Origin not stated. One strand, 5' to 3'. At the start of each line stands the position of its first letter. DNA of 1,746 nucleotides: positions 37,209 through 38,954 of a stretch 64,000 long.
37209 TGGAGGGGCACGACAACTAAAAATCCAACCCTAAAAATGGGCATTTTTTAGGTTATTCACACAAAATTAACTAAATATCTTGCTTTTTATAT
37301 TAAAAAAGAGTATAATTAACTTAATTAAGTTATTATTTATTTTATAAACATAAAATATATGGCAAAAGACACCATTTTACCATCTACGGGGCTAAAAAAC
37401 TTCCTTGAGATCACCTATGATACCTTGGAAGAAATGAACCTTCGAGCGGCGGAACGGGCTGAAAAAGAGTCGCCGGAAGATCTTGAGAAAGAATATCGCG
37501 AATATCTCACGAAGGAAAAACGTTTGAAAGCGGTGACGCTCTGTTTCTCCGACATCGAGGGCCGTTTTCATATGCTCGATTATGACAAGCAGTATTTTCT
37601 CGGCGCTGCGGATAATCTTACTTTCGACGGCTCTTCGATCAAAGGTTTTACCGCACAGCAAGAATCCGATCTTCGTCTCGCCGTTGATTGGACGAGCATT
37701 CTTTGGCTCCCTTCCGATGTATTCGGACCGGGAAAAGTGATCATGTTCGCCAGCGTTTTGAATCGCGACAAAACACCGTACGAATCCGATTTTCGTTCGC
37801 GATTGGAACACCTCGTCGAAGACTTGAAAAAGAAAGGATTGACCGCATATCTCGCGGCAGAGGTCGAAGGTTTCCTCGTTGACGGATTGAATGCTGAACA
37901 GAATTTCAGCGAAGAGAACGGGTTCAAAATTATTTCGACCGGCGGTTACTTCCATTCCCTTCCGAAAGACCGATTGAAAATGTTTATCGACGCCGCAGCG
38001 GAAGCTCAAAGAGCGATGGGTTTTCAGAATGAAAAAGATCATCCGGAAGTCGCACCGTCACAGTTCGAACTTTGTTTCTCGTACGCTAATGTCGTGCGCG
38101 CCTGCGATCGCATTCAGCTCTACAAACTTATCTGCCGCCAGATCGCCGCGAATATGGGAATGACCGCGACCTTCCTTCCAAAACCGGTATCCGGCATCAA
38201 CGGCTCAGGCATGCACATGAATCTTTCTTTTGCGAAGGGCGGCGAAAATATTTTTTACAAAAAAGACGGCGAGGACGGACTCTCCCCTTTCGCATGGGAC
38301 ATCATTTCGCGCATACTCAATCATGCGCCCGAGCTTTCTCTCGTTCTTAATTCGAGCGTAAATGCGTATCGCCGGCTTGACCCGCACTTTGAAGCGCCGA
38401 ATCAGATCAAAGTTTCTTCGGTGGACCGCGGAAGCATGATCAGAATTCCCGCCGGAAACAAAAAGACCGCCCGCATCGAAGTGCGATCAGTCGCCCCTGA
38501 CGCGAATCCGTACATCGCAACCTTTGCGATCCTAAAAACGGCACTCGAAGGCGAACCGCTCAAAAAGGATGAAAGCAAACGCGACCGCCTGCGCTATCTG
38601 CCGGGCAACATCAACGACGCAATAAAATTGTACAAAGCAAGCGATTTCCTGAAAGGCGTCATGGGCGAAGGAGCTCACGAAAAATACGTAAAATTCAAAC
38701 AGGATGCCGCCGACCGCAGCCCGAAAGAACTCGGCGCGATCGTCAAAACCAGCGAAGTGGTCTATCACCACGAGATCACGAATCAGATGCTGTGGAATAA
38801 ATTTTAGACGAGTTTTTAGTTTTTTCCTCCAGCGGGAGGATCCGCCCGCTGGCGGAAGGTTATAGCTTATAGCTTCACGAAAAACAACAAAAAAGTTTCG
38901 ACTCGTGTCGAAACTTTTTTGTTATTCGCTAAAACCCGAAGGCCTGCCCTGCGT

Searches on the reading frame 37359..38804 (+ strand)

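Call 102: search_protein_families(library=pfam, proteins=[window:37359-38804:+], max_evalue=0.001)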
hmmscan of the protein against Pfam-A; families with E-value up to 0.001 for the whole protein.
window:37359-38804:+ (482 aa): 2 families
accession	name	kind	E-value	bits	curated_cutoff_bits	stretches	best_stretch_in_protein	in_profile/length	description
PF00120.29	Gln-synt_C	-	1.8e-75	254.6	24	1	144-452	3-330/344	Glutamine synthetase, catalytic domain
PF03951.24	Gln-synt_N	-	6.2e-10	39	33.4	1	57-134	3-80/82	Glutamine synthetase, beta-Grasp domain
